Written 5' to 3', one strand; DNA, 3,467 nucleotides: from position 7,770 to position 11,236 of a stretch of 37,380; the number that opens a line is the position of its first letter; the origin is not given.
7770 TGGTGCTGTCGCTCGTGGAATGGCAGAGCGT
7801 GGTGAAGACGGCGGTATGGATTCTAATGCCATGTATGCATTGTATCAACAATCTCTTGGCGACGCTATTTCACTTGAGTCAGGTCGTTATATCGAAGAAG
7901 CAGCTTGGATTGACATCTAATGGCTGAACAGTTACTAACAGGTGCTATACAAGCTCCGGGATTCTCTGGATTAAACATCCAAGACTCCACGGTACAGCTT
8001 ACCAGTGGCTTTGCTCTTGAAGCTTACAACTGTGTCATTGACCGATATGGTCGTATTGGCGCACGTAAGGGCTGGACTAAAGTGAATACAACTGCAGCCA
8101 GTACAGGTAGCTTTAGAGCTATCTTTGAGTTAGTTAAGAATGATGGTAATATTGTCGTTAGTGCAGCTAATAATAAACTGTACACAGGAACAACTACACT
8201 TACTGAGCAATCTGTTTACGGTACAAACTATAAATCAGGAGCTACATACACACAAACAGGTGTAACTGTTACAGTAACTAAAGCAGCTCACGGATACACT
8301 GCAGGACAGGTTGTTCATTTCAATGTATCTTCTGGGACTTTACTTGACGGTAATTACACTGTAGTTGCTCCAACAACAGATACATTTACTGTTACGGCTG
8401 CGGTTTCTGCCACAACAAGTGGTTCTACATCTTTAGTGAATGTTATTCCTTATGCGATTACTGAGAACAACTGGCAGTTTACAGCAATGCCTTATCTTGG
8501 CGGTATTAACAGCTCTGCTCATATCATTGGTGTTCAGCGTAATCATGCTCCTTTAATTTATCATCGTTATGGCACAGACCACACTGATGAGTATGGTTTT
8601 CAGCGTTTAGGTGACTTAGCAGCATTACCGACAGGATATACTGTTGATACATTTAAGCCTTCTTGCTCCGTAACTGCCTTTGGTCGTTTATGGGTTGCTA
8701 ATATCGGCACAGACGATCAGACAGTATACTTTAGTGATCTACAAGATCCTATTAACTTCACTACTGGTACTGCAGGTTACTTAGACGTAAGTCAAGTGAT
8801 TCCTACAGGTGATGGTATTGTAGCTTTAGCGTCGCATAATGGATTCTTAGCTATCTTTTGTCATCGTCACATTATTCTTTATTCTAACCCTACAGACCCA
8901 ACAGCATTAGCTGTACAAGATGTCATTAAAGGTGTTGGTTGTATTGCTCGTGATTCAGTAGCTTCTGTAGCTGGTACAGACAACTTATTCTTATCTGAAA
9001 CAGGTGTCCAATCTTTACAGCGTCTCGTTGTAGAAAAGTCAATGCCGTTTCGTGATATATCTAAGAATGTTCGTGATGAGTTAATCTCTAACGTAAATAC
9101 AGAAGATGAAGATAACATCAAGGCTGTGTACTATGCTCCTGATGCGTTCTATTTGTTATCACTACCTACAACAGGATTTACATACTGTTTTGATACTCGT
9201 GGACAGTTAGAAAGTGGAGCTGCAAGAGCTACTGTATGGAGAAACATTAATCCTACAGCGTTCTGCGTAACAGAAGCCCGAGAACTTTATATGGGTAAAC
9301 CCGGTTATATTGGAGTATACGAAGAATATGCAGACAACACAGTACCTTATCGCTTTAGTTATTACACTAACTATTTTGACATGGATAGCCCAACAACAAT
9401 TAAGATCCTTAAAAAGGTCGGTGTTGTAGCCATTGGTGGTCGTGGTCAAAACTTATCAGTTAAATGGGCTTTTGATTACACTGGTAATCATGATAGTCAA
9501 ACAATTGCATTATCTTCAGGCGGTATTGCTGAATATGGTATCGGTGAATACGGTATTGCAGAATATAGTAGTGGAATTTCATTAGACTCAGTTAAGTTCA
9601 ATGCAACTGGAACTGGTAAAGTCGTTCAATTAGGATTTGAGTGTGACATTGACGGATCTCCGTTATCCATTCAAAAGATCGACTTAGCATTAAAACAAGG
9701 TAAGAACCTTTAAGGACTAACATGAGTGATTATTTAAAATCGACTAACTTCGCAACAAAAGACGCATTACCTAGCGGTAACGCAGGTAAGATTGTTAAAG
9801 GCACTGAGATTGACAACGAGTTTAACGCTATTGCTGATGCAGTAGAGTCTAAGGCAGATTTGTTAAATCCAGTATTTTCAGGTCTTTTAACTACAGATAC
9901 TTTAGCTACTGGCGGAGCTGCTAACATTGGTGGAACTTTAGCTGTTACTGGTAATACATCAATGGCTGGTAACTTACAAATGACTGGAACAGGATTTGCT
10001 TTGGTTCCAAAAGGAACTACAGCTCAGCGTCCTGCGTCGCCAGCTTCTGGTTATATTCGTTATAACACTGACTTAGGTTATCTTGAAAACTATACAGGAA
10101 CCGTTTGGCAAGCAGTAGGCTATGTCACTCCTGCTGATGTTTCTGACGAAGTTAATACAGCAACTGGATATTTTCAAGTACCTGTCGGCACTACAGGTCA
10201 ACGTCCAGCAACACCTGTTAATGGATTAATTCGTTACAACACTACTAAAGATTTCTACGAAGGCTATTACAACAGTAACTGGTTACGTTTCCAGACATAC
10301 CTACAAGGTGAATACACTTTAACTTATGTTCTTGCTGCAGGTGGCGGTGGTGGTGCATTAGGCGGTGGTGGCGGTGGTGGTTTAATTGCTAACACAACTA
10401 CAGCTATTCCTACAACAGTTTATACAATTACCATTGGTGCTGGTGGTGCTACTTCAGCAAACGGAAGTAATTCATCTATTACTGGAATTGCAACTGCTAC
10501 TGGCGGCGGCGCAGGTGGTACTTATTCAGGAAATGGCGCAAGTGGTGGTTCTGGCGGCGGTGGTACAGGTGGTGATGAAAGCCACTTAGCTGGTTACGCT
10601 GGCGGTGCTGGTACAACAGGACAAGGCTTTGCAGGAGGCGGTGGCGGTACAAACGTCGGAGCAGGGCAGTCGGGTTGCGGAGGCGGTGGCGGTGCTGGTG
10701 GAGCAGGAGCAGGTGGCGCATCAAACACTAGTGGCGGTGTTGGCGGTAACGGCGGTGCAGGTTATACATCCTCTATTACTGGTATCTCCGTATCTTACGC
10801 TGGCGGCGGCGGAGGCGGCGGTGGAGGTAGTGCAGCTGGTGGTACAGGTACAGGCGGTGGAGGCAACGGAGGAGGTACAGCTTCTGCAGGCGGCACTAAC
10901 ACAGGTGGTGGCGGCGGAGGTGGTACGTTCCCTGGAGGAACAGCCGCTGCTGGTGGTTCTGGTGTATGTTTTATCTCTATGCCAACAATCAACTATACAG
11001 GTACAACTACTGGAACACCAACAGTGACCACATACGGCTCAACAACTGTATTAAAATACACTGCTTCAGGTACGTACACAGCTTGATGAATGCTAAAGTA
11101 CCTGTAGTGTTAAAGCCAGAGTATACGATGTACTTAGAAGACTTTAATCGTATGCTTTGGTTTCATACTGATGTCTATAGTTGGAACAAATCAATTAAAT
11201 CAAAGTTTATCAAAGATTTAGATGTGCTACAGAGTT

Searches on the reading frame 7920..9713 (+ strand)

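Call 16: search_protein_families(library=phrogs, proteins=[window:7920-9713:+])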
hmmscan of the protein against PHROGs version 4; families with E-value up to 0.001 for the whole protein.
window:7920-9713:+ (597 aa): 1 family
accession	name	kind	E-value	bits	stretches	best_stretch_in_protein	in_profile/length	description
phrog_5107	-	lysis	3.8e-31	109.1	1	28-595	26-531/533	amidase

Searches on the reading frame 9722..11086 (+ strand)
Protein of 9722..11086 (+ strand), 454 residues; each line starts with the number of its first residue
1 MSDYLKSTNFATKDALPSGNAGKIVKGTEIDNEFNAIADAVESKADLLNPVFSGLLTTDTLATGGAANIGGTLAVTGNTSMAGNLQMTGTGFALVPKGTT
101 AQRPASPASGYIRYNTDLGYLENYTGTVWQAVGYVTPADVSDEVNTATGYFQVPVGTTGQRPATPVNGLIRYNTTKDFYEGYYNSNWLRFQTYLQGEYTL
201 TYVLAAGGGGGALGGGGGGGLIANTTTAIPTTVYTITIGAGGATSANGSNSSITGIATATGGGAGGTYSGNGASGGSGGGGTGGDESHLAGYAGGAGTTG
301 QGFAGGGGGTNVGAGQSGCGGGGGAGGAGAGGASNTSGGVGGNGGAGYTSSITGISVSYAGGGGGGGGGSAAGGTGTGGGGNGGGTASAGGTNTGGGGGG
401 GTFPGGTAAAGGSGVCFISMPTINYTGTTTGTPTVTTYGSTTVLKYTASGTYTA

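Call 16: search_protein_families(library=phrogs, proteins=[window:9722-11086:+])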
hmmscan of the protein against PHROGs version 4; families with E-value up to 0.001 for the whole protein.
window:9722-11086:+ (454 aa): 14 families
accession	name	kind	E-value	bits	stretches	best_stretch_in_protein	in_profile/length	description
phrog_2295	-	unknown function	1.7e-34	120.6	1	20-453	449-891/1183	-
phrog_25721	-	unknown function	1e-18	68.5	2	151-191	41-81/340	-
phrog_2803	-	unknown function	1.9e-18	67.8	2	78-132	25-82/311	-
phrog_29838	-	unknown function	2.2e-17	64.2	2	78-130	26-78/343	-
phrog_1325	-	unknown function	1.2e-15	58.8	2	81-132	29-81/334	-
phrog_24138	-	unknown function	5.2e-15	56.5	2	78-135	26-83/347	-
phrog_5621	-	unknown function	1.3e-14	55.2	2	79-132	27-80/396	-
phrog_5636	-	unknown function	2e-12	47.8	2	89-133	38-82/463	-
phrog_10681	-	unknown function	1.3e-09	38.8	1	73-136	21-86/358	-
phrog_38538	-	unknown function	5.6e-09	36.8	1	76-131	24-79/354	-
phrog_7459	-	unknown function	1.2e-08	35.9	1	93-124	31-62/307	-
phrog_6005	-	head and packaging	1.6e-08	33.6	2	146-187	1215-1255/1512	virion structural protein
phrog_20787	-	head and packaging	1.1e-05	26.5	0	97-129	27-59/67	virion structural protein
phrog_8309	-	unknown function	8.7e-05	22.8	0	95-134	17-56/312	-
